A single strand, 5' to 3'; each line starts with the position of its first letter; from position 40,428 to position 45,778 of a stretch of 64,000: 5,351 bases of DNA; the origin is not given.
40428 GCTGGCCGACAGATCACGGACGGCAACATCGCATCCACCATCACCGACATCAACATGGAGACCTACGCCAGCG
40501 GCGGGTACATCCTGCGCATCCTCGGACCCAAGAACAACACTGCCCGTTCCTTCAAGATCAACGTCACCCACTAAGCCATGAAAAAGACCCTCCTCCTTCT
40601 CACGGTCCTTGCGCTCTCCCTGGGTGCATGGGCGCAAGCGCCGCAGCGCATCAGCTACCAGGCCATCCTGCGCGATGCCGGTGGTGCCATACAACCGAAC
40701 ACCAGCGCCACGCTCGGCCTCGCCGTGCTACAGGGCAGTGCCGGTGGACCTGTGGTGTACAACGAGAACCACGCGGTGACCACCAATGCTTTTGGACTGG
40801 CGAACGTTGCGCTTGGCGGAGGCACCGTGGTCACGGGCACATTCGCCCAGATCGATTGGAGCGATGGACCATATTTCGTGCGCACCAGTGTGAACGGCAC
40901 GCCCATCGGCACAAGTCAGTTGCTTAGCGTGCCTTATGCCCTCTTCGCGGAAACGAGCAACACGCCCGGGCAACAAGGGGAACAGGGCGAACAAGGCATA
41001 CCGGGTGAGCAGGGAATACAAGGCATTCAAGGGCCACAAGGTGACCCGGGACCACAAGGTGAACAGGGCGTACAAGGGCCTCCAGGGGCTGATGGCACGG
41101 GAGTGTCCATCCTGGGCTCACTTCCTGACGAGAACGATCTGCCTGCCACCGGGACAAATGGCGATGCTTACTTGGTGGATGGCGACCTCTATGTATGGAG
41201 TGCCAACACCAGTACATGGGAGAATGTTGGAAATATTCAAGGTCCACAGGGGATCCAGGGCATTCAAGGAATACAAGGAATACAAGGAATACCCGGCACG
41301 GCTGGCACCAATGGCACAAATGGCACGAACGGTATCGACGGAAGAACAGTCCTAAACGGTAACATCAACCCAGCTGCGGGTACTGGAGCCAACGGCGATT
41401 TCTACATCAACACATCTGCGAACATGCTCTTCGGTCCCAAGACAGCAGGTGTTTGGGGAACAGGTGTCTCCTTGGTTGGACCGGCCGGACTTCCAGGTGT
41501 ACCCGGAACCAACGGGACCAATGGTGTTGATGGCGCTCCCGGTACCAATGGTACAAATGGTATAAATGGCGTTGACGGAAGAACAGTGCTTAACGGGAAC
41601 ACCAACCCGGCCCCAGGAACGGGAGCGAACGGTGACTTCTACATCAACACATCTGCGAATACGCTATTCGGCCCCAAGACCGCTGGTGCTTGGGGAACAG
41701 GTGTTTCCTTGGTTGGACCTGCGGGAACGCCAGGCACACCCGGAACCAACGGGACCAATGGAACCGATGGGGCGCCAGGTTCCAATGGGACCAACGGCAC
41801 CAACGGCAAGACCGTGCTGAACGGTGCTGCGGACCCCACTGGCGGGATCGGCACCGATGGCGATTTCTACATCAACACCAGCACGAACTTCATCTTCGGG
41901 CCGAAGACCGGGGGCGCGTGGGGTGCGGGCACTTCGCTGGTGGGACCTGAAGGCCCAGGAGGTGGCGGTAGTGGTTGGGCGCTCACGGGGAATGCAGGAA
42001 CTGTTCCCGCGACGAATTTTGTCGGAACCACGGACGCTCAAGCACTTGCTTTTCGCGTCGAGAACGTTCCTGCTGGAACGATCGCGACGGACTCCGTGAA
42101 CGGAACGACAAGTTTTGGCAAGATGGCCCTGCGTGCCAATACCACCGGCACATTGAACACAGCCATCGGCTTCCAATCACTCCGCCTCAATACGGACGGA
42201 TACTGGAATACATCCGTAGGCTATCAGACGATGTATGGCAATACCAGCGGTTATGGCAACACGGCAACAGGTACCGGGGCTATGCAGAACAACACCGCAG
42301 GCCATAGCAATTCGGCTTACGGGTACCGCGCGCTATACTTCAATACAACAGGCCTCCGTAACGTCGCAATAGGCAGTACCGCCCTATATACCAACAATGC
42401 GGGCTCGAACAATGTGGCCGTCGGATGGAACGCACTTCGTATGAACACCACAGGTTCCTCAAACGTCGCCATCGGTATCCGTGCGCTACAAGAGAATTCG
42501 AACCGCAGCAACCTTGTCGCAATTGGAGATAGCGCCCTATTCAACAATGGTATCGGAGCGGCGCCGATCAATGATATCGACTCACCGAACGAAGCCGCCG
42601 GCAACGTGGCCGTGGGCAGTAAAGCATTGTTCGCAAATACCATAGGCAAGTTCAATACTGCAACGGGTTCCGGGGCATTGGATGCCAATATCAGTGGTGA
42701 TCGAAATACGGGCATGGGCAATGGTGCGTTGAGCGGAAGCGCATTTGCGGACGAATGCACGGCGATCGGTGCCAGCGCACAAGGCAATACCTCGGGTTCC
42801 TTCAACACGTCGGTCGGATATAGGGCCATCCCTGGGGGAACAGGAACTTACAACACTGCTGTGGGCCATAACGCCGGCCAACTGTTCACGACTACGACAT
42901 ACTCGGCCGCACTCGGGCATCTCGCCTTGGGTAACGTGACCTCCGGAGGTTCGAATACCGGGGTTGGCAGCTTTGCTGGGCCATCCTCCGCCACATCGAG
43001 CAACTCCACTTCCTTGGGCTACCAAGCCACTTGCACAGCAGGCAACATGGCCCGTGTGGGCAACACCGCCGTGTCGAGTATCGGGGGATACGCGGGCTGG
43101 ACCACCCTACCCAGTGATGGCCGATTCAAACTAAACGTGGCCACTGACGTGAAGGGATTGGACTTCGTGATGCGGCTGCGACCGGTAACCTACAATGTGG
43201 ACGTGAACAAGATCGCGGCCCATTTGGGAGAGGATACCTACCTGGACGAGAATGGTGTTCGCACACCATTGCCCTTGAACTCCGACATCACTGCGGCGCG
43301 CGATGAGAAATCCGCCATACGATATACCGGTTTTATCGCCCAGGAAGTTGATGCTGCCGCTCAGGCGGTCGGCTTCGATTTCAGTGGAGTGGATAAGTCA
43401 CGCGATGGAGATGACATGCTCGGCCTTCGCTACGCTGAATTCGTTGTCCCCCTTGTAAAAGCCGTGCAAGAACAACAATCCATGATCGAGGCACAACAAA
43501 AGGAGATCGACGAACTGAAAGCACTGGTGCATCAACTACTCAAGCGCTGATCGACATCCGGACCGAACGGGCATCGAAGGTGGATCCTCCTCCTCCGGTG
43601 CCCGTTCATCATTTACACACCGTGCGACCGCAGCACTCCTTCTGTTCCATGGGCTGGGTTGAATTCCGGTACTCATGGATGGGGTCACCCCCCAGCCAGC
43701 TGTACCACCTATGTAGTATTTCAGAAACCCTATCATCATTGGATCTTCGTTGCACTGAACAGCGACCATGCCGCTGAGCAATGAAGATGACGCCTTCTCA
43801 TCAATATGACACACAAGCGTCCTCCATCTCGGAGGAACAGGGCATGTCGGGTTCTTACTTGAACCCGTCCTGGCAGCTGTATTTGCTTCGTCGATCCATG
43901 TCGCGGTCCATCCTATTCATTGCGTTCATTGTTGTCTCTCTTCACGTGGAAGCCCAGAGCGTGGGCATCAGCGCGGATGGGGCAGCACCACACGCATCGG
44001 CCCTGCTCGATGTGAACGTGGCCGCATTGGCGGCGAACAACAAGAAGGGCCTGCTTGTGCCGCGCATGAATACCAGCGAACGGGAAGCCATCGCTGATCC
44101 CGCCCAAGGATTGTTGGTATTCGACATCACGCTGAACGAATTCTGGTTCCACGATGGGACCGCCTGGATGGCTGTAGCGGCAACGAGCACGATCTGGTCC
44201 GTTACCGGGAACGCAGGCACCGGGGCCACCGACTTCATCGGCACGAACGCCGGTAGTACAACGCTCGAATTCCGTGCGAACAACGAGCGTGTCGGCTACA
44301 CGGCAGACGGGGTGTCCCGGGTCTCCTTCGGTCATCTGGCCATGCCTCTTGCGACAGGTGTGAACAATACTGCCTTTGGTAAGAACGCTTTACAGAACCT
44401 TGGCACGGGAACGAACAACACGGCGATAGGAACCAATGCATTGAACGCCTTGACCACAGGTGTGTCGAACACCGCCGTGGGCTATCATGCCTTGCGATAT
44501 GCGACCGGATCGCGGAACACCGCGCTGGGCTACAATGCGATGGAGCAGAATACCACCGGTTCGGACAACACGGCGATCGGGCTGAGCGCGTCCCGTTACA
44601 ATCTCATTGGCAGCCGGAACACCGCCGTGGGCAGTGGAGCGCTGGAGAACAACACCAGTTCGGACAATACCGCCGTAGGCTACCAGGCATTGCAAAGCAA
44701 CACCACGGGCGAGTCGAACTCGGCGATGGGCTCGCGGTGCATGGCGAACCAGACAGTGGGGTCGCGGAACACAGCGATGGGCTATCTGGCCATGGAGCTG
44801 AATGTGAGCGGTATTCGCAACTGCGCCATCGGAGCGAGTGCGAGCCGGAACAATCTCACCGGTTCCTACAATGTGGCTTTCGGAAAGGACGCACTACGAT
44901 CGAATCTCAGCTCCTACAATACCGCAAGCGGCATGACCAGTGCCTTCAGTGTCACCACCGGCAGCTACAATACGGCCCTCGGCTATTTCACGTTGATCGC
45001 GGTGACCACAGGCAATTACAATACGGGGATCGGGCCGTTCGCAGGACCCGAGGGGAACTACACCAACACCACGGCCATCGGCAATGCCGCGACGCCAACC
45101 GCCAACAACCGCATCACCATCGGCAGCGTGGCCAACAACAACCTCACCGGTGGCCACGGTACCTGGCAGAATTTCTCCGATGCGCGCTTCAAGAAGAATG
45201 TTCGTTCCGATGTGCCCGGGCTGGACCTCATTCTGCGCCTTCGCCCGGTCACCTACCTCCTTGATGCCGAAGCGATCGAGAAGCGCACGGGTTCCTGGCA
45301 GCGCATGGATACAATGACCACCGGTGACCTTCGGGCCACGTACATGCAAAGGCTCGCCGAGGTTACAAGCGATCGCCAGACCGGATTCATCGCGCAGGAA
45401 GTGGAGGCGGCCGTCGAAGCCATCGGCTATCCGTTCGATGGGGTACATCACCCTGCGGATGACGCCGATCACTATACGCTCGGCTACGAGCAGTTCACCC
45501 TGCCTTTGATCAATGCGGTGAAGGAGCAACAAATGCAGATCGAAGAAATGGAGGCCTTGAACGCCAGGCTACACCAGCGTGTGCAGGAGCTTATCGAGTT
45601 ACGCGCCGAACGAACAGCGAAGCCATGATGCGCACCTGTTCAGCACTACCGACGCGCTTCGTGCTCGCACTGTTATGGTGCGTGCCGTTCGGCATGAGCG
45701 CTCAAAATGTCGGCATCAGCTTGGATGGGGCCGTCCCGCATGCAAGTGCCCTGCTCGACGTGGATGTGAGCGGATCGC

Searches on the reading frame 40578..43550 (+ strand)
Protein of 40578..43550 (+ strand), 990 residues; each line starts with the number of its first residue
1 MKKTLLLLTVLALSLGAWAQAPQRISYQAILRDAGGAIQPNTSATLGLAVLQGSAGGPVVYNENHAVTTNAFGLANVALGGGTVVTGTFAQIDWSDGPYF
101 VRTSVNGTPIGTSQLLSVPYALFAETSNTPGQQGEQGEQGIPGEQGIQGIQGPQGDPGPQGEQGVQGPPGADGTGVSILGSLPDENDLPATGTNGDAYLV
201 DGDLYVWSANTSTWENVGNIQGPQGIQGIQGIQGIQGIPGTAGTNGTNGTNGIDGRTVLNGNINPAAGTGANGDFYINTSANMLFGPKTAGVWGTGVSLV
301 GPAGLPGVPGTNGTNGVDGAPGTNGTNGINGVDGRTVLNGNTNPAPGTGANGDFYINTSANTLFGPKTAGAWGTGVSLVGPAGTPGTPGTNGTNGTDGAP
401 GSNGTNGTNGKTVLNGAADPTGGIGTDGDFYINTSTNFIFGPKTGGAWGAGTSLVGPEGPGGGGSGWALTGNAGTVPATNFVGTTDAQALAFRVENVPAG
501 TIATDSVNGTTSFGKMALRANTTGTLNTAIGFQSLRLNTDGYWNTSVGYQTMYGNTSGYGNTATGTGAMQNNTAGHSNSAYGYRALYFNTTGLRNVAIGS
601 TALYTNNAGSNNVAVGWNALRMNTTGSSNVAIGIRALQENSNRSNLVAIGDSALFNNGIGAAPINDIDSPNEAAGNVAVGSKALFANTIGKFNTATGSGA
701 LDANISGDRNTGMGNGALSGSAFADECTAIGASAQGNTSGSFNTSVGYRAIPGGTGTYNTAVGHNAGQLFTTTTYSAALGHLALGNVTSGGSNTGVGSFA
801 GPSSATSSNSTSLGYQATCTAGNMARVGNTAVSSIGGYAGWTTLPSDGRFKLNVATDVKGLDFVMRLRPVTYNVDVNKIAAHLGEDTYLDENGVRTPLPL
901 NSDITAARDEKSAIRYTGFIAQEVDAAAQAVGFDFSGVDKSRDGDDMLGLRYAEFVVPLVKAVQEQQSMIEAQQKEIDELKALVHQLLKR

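Call 9: search_protein_families(library=pfam, proteins=[window:40578-43550:+], max_evalue=0.01)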
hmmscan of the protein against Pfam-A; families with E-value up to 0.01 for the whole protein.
window:40578-43550:+ (990 aa): 2 families
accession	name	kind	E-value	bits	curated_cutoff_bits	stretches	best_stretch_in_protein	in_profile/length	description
PF01391.23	Collagen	-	3.8e-18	65.4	27.2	4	130-173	9-52/60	Collagen triple helix repeat (20 copies)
PF13884.11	Peptidase_S74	-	4.5e-07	30.5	22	1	846-931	1-56/58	Chaperone of endosialidase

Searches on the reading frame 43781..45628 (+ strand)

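Call 9: search_protein_families(library=pfam, proteins=[window:43781-45628:+], max_evalue=0.01)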
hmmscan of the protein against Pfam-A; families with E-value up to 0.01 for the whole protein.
window:43781-45628:+ (615 aa): 1 family
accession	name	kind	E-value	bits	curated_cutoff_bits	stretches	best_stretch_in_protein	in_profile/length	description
PF13884.11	Peptidase_S74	-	2.5e-09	37.7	22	1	466-549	1-57/58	Chaperone of endosialidase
